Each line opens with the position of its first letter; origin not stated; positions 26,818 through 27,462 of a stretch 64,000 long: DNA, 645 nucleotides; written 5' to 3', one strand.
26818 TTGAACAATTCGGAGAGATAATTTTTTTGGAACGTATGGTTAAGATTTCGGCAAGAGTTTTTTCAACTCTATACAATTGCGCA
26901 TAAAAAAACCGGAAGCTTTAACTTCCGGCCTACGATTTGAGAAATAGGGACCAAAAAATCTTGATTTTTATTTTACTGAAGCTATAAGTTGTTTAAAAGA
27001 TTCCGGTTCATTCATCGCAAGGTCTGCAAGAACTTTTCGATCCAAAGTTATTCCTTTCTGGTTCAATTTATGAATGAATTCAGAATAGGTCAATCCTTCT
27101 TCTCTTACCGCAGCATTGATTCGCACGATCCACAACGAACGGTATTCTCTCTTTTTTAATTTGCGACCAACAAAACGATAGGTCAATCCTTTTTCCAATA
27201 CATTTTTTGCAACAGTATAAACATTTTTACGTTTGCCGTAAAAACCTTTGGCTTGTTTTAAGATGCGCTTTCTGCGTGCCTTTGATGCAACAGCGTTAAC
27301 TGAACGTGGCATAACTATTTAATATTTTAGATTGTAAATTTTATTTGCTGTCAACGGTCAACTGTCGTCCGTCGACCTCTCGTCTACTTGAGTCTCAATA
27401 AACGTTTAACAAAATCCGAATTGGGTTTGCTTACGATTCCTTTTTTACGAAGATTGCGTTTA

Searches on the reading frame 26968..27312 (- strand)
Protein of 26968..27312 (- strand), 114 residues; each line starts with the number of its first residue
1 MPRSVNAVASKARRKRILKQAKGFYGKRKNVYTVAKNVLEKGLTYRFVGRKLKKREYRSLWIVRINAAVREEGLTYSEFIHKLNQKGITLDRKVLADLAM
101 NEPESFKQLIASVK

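Call 42: find_encoding_contigs(protein=window:26968-27312:-, flank=6000, max_places=10)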
Protein window:26968-27312:- (114 aa): 1 contig read that carries it; 1 place shown.
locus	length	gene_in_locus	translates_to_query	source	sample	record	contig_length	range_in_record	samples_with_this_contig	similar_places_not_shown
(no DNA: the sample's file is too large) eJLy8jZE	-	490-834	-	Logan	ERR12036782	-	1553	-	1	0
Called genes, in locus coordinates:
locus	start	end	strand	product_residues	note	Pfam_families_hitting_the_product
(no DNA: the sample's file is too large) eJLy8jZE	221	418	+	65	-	PF01632:Ribosomal_L35p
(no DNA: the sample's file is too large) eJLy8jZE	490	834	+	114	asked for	PF00453:Ribosomal_L20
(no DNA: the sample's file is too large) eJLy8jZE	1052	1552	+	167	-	?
